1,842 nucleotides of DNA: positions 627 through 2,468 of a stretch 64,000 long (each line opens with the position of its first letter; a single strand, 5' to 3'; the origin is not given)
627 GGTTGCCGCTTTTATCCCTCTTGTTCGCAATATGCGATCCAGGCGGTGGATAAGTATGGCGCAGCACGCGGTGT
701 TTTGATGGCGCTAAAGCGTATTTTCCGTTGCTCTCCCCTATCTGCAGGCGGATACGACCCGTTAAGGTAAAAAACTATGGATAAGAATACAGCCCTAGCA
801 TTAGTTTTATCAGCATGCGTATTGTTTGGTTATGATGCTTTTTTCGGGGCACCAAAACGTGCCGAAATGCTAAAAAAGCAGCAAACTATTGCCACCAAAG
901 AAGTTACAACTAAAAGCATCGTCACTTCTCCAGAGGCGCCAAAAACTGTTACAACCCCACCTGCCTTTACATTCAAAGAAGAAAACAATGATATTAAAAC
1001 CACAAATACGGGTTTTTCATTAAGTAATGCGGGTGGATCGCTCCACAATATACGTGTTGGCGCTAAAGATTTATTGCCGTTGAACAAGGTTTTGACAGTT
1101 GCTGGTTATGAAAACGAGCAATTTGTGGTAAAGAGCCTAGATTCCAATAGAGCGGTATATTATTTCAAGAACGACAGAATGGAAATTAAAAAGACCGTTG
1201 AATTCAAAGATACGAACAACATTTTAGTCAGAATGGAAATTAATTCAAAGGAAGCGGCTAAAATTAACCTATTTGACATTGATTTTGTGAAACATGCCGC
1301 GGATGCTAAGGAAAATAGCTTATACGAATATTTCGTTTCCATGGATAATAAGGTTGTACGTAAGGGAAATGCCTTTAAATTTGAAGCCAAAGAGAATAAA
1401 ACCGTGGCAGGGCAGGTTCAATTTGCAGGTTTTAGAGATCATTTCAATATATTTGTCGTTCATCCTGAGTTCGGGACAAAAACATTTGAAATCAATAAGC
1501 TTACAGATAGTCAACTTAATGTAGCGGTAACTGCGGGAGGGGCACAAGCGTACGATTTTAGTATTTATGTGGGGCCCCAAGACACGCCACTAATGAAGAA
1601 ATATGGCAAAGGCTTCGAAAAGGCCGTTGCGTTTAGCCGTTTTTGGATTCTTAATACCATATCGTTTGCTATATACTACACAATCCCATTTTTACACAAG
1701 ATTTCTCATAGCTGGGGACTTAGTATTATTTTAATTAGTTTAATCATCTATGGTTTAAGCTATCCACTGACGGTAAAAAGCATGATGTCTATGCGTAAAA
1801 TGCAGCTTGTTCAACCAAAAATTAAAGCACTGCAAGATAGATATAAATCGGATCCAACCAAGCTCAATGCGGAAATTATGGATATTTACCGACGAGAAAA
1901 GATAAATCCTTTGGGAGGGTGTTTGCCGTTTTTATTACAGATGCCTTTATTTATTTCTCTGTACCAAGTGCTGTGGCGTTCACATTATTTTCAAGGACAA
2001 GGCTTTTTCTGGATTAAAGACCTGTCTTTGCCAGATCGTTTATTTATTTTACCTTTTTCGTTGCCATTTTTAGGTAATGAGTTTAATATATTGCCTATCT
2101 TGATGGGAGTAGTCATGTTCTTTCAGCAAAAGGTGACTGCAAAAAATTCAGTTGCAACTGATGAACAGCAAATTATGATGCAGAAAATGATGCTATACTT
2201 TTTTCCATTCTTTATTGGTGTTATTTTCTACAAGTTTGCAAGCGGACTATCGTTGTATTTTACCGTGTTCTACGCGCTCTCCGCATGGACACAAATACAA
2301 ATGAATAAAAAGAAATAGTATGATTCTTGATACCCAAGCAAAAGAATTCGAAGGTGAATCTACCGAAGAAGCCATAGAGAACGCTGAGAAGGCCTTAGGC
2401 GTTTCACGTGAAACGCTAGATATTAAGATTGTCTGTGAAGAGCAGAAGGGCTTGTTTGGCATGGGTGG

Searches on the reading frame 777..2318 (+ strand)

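Call 20: search_protein_families(library=pfam, proteins=[window:777-2318:+], max_evalue=0.00001)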
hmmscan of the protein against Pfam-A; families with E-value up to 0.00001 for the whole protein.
window:777-2318:+ (513 aa): 2 families
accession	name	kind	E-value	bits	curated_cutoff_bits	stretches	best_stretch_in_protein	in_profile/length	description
PF02096.25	60KD_IMP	-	4.2e-53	180.1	35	1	313-511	1-163/163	60Kd inner membrane protein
PF14849.12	YidC_periplas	-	3.5e-10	40.7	24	1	122-294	86-278/283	YidC periplasmic domain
